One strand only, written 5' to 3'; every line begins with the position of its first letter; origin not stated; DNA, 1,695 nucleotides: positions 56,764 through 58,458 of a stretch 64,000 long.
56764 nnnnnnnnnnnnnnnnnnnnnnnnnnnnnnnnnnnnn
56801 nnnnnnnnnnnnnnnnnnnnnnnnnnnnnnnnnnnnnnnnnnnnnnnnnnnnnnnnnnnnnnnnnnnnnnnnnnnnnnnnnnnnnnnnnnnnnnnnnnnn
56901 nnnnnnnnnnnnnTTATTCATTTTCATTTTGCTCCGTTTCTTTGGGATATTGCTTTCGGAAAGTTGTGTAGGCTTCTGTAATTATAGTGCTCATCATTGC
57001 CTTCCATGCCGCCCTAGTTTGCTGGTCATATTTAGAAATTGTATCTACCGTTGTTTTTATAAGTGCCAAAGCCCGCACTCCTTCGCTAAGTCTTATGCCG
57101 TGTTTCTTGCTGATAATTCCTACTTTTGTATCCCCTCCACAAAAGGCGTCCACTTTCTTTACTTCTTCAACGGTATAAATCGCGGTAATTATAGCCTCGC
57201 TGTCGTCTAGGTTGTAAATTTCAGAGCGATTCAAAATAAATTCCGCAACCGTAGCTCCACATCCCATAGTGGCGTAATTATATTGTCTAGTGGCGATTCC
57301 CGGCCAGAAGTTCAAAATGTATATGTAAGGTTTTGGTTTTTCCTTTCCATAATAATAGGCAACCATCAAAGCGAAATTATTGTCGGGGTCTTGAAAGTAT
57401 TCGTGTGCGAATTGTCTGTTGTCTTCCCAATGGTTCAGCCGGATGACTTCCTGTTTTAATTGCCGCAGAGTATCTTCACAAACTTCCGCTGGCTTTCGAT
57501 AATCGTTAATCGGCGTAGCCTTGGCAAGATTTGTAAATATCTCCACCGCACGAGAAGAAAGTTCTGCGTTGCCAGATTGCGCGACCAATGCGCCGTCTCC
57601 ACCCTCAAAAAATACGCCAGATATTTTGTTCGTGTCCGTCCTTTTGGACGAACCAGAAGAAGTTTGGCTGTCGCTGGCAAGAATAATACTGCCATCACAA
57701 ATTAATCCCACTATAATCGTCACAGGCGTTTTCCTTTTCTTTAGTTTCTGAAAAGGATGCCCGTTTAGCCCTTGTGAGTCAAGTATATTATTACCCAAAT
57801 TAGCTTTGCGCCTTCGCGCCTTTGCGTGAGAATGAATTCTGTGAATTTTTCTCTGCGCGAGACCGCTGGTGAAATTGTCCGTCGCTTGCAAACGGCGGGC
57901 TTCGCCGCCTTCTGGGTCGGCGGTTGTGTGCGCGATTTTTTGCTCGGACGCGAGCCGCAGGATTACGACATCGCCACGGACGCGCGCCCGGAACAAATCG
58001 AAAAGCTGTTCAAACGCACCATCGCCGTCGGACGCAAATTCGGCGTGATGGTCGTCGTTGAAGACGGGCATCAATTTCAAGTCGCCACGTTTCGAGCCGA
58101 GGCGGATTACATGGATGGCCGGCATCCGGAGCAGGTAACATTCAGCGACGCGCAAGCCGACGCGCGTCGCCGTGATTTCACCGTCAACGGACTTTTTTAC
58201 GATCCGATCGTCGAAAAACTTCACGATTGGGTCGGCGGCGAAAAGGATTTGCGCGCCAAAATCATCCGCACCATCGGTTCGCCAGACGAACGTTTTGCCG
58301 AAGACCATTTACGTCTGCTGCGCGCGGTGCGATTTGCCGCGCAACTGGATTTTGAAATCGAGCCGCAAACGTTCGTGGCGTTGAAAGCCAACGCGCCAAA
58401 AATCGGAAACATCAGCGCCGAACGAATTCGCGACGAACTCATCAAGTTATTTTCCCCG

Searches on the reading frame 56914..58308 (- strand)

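Call 38: search_protein_families(library=pfam, proteins=[window:56914-58308:-], max_evalue=0.00001)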
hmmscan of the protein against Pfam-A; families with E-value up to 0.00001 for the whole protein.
window:56914-58308:- (464 aa): 1 family
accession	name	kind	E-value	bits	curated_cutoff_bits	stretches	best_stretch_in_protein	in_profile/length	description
PF00227.31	Proteasome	-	3.5e-06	27.2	22.4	0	314-399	107-189/189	Proteasome subunit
